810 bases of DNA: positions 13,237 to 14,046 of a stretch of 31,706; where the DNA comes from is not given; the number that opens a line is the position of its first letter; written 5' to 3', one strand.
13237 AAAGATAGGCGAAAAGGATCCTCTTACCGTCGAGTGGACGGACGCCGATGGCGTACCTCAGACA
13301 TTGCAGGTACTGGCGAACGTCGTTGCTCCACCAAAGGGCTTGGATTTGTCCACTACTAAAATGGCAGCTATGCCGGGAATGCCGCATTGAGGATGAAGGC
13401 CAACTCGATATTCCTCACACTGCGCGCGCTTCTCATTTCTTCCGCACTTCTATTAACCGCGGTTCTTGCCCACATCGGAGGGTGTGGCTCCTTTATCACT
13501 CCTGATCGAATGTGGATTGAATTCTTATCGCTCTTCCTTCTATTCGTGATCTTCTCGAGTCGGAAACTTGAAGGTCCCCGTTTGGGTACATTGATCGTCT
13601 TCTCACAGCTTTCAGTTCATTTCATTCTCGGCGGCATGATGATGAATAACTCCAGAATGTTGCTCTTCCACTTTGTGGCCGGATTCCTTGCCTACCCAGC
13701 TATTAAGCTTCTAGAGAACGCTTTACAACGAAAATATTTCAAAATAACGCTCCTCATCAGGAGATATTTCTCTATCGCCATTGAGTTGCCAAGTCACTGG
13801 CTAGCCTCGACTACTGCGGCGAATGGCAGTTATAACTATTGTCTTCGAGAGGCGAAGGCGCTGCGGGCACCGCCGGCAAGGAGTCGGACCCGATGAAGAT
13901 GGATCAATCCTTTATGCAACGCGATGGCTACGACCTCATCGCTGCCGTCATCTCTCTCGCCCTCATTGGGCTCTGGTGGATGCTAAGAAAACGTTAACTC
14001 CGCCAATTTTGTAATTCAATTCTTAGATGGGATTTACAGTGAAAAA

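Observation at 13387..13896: RAPP ribosome-arrest motif at the end of a His-rich membrane protein: candidate copper- or insertion-sensing translational switch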

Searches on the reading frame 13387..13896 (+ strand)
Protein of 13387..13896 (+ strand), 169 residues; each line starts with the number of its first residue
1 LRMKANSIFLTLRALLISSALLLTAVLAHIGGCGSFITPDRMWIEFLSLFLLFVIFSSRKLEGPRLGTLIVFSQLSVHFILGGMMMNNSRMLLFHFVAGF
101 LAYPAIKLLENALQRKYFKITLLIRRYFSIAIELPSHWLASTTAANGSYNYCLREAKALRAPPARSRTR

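Call 3: search_protein_families(library=pfam, proteins=[window:13387-13896:+], max_evalue=0.1)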
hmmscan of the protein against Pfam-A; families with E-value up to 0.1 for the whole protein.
window:13387-13896:+ (169 aa): 0 families

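Call 4: search_protein_families(library=ncbifam, proteins=[window:13387-13896:+], max_evalue=0.1)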
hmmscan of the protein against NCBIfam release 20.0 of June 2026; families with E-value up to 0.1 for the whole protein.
window:13387-13896:+ (169 aa): 0 families

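Call 5: find_homologous_proteins(query=window:13387-13896:+, max_evalue=0.01)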
Query window:13387-13896:+ (169 aa): 5 proteins with E <= 0.01 among 208 candidates.
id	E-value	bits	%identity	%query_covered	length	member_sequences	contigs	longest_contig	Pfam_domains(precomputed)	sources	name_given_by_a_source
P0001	2.2e-101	354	100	99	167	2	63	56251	-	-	-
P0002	2.2e-40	156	55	91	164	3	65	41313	-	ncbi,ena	-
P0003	3.0e-38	149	53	91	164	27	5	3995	-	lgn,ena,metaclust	metaclust:\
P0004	1.5e-31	127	47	90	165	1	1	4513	-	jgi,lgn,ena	jgi:hypothetical protein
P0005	1.3e-28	118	46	80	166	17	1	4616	-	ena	-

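Call 16: search_protein_representatives(alignment_id=A1)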
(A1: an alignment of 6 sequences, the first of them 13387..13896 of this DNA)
Query: 6 sequences, 166 profile positions. Proteins with E-value up to 0.001 (for the whole library): 153; up to 1e-10: 75; up to 1e-30: 4. The best 150 are listed.
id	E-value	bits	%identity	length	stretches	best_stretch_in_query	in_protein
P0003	3.8e-79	280.7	-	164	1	2-165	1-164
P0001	2.1e-77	275.0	-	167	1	2-165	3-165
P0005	1.5e-72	259.2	-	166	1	1-166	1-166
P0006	3.2e-31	124.8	-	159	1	11-164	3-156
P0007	7.6e-28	113.8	-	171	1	9-163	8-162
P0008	1.6e-27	112.7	-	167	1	4-162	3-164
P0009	3.6e-24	101.9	-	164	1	3-162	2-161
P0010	2.6e-21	92.6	-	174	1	10-151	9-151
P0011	5.2e-21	91.6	-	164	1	7-163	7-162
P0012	1.3e-20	90.2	-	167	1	6-164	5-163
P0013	3.0e-20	89.1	-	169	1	9-158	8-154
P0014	1.3e-19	87.0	-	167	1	9-162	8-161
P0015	4.0e-19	85.4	-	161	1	10-161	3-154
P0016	1.5e-18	83.6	-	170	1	10-144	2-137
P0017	6.7e-18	81.4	-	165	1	4-162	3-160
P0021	1.5e-16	77.1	-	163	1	8-125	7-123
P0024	3.1e-16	76.0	-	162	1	8-126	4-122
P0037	4.0e-14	69.2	-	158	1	8-162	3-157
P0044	1.3e-13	67.5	-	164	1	9-161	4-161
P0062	4.3e-12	62.5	-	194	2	3-90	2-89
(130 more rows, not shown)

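Call 24: find_related_loci(query=A1, collection=genome_contigs, flank=4000)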
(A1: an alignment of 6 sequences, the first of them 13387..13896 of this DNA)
Query A1 (169 aa) in genome_contigs; peptide patterns used: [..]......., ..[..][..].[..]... (x = any residue, [..] = any of these).
60 stretches matched a pattern; 1 encode a relative of the query (tblastn E <= 1e-3); 1 distinct loci.
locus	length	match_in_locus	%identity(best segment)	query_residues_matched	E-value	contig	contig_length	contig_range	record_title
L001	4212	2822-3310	53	1-164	4e-35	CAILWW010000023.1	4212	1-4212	MAG: uncultured actinobacterium isolate MJ-2014-D1_bin-0282 genome assembly, contig: bin-0282:023/110, whole genome shot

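Call 25: find_encoding_contigs(protein=P0001, flank=6000, max_places=4)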
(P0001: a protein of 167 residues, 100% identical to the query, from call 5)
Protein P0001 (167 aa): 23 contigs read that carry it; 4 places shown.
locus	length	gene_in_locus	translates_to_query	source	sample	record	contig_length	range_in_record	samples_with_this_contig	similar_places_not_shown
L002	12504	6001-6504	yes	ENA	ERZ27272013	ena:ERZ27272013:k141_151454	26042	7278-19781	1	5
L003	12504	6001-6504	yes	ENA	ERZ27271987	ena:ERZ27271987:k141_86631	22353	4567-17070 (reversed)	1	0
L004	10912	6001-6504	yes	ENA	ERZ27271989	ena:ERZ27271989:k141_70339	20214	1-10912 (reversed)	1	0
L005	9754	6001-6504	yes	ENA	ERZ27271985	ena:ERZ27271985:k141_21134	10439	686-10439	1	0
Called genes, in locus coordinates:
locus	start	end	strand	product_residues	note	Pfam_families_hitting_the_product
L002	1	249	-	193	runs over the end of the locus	-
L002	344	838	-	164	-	PF00484:Pro_CA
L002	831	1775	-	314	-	PF00892:EamA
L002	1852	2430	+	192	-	PF06559:DCD_N, PF22769:DCD, PF22569:DCD_C, PF00692:dUTPase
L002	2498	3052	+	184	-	PF04011:LemA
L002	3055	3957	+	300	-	PF01435:Peptidase_M48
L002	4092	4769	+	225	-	PF02630:SCO1-SenC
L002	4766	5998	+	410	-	PF04234:CopC, PF07452:CHRD, PF04314:LpqE-like (weak)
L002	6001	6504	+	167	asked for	-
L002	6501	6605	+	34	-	-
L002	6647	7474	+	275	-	PF02630:SCO1-SenC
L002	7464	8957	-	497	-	PF00672:HAMP, PF00512:HisKA, PF02518:HATPase_c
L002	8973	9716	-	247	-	PF00072:Response_reg, PF00486:Trans_reg_C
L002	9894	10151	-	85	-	PF06781:CrgA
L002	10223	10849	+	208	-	PF00117:GATase, PF07722:Peptidase_C26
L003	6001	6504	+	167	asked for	-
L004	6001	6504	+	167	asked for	-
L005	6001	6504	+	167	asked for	-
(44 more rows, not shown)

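Call 26: find_encoding_contigs(protein=P0002, flank=6000, max_places=4)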
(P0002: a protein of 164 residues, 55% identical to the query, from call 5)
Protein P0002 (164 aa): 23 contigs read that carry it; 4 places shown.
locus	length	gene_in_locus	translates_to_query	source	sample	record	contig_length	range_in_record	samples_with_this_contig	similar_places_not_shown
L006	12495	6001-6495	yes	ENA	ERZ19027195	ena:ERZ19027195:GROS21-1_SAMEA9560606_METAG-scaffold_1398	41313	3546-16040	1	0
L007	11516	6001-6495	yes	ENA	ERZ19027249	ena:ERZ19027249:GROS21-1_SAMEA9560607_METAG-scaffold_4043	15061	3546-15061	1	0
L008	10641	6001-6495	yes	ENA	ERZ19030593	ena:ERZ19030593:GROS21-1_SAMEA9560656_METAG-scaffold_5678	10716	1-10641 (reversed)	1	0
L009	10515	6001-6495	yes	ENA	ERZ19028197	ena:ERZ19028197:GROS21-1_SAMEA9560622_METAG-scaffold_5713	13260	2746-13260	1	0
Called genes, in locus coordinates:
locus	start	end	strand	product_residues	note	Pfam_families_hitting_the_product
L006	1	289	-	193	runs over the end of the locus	-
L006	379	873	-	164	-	PF00484:Pro_CA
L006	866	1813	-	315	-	PF00892:EamA, PF03151:TPT (weak), PF00892:EamA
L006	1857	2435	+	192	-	PF06559:DCD_N, PF22769:DCD, PF22569:DCD_C, PF00692:dUTPase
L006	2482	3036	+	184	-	PF04011:LemA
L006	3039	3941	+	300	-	PF01435:Peptidase_M48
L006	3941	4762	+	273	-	PF02630:SCO1-SenC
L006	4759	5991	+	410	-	PF04234:CopC, PF07452:CHRD (weak), PF04314:LpqE-like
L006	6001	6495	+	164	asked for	-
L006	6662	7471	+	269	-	PF02630:SCO1-SenC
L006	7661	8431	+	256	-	PF02630:SCO1-SenC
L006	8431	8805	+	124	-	PF04234:CopC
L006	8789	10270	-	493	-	PF00672:HAMP, PF00512:HisKA, PF02518:HATPase_c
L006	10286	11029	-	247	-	PF00072:Response_reg, PF00486:Trans_reg_C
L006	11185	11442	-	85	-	PF06781:CrgA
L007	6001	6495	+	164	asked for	-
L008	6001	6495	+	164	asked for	-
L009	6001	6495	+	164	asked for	-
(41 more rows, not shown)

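Call 29: find_encoding_contigs(protein=P0012, flank=5000, max_places=2)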
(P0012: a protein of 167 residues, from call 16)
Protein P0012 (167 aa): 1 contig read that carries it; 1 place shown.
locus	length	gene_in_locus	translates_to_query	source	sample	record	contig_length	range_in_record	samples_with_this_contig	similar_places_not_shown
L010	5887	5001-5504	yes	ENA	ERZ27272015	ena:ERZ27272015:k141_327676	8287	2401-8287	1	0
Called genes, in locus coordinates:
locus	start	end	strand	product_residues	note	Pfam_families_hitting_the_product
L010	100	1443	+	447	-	PF01547:SBP_bac_1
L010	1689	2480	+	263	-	PF00528:BPD_transp_1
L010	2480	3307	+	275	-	PF00528:BPD_transp_1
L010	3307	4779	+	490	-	PF01232:Mannitol_dh, PF08125:Mannitol_dh_C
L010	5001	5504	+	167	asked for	-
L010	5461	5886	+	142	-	?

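Call 30: find_encoding_contigs(protein=P0006, flank=5000, max_places=2)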
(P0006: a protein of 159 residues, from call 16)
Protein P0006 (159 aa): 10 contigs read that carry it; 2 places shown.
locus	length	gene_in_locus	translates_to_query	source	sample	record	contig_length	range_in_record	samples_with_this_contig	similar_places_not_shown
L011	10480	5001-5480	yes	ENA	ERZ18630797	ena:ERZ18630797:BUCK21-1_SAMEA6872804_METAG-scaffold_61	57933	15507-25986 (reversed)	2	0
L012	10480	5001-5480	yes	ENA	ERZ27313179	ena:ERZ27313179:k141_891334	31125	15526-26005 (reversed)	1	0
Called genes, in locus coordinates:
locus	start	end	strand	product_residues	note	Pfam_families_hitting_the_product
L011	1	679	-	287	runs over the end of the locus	PF00892:EamA, PF03151:TPT, PF00892:EamA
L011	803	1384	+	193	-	PF06559:DCD_N, PF22769:DCD, PF22569:DCD_C, PF00692:dUTPase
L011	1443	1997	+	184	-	PF04011:LemA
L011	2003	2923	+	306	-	PF01435:Peptidase_M48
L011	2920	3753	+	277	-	PF02630:SCO1-SenC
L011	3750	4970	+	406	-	PF04234:CopC, PF07452:CHRD (weak), PF04314:LpqE-like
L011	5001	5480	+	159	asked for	-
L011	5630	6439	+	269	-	PF02630:SCO1-SenC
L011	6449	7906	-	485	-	PF00672:HAMP, PF00512:HisKA, PF13581:HATPase_c_2 (weak), PF02518:HATPase_c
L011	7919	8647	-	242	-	PF00072:Response_reg, PF00486:Trans_reg_C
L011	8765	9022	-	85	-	PF06781:CrgA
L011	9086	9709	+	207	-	PF00117:GATase, PF07722:Peptidase_C26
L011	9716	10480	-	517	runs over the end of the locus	PF00069:Pkinase, PF07714:PK_Tyr_Ser-Thr, PF01636:APH (faint), PF03109:ABC1 (weak), PF03793:PASTA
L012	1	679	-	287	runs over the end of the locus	PF00892:EamA, PF03151:TPT, PF00892:EamA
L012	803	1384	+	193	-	PF06559:DCD_N, PF22769:DCD, PF22569:DCD_C, PF00692:dUTPase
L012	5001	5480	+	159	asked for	-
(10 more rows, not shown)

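Call 45: find_encoding_contigs(protein=P0037, flank=4000, max_places=2)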
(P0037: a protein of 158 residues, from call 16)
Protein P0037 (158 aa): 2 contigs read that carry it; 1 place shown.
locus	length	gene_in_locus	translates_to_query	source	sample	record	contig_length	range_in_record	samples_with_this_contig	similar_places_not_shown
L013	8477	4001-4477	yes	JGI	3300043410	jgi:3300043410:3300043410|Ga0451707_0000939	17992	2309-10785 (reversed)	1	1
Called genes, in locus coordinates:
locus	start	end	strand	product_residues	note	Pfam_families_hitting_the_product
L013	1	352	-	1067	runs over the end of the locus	PF00580:UvrD-helicase, PF13245:AAA_19, PF13604:AAA_30 (faint), PF13361:UvrD_C, PF13538:UvrD_C_2 (faint), PF12705:PDDEXK_1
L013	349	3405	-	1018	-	PF00580:UvrD-helicase, PF13245:AAA_19, PF13538:UvrD_C_2 (faint), PF13361:UvrD_C, PF10926:DUF2800 (weak), PF12705:PDDEXK_1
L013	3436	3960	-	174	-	PF04234:CopC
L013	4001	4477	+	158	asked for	-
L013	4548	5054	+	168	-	PF04314:LpqE-like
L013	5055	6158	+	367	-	PF04261:Dyp_perox_N, PF20628:Dyp_perox_C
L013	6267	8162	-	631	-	PF00009:GTP_EFTU, PF01926:MMR_HSR1 (faint), PF22042:EF-G_D2, PF03144:GTP_EFTU_D2, PF00679:EFG_C, PF21018:BipA_C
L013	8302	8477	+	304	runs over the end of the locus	PF02541:Ppx-GppA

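Call 46: find_encoding_contigs(protein=P0024, flank=4000, max_places=2)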
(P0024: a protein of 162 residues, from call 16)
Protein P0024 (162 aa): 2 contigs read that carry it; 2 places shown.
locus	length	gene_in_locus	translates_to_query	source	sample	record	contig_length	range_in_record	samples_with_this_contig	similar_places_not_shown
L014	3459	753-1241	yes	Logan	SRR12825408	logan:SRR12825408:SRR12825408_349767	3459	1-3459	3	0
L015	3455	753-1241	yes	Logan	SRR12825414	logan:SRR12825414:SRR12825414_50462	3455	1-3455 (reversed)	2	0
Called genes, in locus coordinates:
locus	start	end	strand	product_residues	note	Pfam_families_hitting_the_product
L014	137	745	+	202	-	PF01810:LysE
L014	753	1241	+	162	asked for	-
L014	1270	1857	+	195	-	PF07987:DUF1775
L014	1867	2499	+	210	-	PF04234:CopC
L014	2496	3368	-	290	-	PF00892:EamA, PF03151:TPT (weak), PF00892:EamA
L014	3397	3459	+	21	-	?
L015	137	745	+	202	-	PF01810:LysE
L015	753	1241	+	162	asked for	-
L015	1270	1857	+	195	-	PF07987:DUF1775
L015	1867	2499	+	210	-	PF04234:CopC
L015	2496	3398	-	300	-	PF00892:EamA, PF03151:TPT (weak), PF00892:EamA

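Call 47: find_encoding_contigs(protein=P0062, flank=4000, max_places=2)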
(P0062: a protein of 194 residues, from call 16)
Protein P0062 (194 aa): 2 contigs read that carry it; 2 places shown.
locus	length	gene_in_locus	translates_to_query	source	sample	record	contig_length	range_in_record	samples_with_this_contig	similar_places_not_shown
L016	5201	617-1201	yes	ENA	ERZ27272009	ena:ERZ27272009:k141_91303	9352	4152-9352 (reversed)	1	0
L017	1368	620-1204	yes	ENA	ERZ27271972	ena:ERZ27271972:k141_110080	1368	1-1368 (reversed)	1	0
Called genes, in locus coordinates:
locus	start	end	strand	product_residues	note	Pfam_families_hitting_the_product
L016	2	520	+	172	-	?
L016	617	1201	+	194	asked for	-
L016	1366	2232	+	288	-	PF01794:Ferric_reduct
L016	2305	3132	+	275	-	PF00578:AhpC-TSA (weak), PF02630:SCO1-SenC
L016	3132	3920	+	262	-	PF04234:CopC, PF07452:CHRD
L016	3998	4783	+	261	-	PF18761:Heliorhodopsin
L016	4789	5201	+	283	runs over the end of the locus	PF20376:DUF6671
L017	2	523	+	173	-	?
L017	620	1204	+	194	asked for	-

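Call 50: predict_structure(alignment_id=A2)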
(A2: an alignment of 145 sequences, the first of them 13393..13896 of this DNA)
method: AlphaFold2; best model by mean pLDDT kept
length: 167 residues; sequences in the alignment: 145
mean_pLDDT: 85.7   pTM: 0.71
mean pLDDT of the five models: 85.7, 85.5, 85.4, 85.0, 84.9
residues with pLDDT >= 90: 97; 70-90: 33; 50-70: 37; < 50: 0
segments of 3 or more residues with pLDDT < 50: none
pLDDT, mean of each block of 10 residues (from residue 1): 81 97 95 92 97 92 97 92 85 97 96 89 82 68 60 63 67
secondary structure, 60 per line:
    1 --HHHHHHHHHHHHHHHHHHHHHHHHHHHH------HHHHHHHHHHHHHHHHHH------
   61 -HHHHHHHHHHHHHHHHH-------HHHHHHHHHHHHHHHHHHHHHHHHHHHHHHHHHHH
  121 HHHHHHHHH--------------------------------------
elements in order: H3-30 H37-54 H62-78 H86-129

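Call 56: fold_search(model_id=the predicted structure, library=pdb)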
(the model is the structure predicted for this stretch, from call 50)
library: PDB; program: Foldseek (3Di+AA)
matches with E <= 10: 126; with E <= 0.001: 0
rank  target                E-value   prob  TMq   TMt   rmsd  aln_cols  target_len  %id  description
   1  1y2m_C                5.7e-01  0.84  0.42  0.13   4.4       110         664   14  Crystal structure of phenylalanine ammonia-lyase from yeast Rhododporidium toruloides (released 2005-11-01)
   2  1t6p_F                6.4e-01  0.80  0.41  0.13   4.5       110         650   14  Crystal Structure of Phenylalanine Ammonia Lyase from Rhodosporidium toruloides (released 2004-10-12)
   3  1t6p_D                8.9e-01  0.69  0.41  0.13   4.6       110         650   14  Crystal Structure of Phenylalanine Ammonia Lyase from Rhodosporidium toruloides (released 2004-10-12)
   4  1t6p_E                9.4e-01  0.75  0.42  0.13   4.6       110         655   15  Crystal Structure of Phenylalanine Ammonia Lyase from Rhodosporidium toruloides (released 2004-10-12)
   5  1t6j_A                9.4e-01  0.72  0.42  0.13   4.4       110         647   14  Crystal Structure of Phenylalanine Ammonia Lyase from Rhodosporidium toruloides (released 2004-10-12)
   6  1y2m_A                9.4e-01  0.72  0.42  0.13   4.4       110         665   14  Crystal structure of phenylalanine ammonia-lyase from yeast Rhododporidium toruloides (released 2005-11-01)
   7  1y2m_B                9.9e-01  0.72  0.42  0.13   4.4       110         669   14  Crystal structure of phenylalanine ammonia-lyase from yeast Rhododporidium toruloides (released 2005-11-01)
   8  1t6p_A                1.0e+00  0.66  0.41  0.13   4.5       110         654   14  Crystal Structure of Phenylalanine Ammonia Lyase from Rhodosporidium toruloides (released 2004-10-12)
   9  3eff_K                1.1e+00  0.12  0.22  0.26  23.2       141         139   16  The Crystal Structure of Full-Length KcsA in its Closed Conformation (released 2009-04-14)
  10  3cxb_A                1.2e+00  0.14  0.24  0.15  15.6       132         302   12  Crystal Structure of sifa and skip (released 2008-12-02)
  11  1y2m_D                1.2e+00  0.63  0.42  0.13   4.4       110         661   14  Crystal structure of phenylalanine ammonia-lyase from yeast Rhododporidium toruloides (released 2005-11-01)
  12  1t6p_B                1.4e+00  0.60  0.41  0.13   4.6       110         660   15  Crystal Structure of Phenylalanine Ammonia Lyase from Rhodosporidium toruloides (released 2004-10-12)
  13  8wjn_B                1.6e+00  0.11  0.22  0.09  23.1       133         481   10  Cryo-EM structure of 6-subunit Smc5/6 head region (released 2024-06-26)
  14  9fxk_G                1.7e+00  0.33  0.31  0.34  11.2       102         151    9  Transcription repressor NrdR from E. coli, AMPPNP/ATP-bound state (released 2025-03-19)
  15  5bs2_A                1.7e+00  0.08  0.19  0.25  10.5       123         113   15  Crystal structure of RbcX-IIa from Chlamydomonas reinhardtii in complex with RbcL C-terminal tail (released 2015-08-05)
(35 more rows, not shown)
